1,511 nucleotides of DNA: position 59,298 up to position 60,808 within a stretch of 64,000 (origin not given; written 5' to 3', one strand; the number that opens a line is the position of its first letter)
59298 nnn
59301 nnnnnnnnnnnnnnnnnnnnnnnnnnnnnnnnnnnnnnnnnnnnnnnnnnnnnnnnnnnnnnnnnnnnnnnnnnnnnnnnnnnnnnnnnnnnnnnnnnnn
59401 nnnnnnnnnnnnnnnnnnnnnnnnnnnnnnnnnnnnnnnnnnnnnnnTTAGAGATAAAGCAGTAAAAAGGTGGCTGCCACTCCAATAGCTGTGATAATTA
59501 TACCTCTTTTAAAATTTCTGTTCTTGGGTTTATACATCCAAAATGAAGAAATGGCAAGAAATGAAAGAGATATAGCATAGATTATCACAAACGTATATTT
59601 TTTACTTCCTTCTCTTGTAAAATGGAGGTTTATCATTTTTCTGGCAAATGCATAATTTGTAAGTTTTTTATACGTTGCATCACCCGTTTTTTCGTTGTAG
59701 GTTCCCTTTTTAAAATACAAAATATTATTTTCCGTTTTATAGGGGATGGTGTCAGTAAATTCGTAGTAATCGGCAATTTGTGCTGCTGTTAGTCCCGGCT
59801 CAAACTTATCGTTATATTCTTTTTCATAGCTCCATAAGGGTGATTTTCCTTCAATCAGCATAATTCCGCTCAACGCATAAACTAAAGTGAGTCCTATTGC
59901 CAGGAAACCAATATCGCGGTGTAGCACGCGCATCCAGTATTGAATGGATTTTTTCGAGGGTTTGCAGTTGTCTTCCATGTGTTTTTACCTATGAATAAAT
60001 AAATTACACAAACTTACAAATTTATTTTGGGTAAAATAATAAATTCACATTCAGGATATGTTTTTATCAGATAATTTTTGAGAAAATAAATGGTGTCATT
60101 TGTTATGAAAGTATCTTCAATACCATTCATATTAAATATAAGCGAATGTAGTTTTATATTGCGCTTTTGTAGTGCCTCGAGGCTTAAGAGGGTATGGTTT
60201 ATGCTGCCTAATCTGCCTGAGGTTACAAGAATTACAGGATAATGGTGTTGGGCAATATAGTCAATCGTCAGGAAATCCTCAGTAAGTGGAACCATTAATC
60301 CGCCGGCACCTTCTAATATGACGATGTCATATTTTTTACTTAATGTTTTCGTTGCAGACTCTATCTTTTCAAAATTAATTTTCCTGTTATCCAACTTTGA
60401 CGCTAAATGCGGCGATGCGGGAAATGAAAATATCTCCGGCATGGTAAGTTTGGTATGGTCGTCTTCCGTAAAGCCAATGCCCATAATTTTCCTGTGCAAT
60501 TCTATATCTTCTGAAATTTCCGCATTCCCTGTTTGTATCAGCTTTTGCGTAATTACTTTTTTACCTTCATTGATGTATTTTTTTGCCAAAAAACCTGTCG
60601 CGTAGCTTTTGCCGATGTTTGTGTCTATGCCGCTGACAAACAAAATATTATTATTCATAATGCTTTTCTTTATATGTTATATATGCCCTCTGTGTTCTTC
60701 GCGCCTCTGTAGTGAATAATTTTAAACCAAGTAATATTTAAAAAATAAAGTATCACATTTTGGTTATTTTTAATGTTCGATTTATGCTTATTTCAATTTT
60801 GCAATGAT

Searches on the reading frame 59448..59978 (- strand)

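Call 6: search_protein_families(library=pfam, proteins=[window:59448-59978:-], max_evalue=0.001)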
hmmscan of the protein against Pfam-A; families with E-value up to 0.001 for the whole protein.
window:59448-59978:- (176 aa): 2 families
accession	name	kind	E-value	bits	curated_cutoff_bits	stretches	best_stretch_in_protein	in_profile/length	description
PF03929.21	PepSY_TM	-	1.2e-05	25.8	28.8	0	92-156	98-163/295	PepSY-associated TM region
PF16357.10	PepSY_TM_like_2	-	3.4e-05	24.4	27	1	96-174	114-192/197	Putative PepSY_TM-like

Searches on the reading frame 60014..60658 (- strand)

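Call 6: search_protein_families(library=pfam, proteins=[window:60014-60658:-], max_evalue=0.001)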
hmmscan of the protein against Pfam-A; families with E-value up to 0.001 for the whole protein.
window:60014-60658:- (214 aa): 1 family
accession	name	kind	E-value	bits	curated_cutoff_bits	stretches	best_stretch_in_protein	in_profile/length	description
PF13500.12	AAA_26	-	2.8e-34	119.2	27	1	6-177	3-166/198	AAA domain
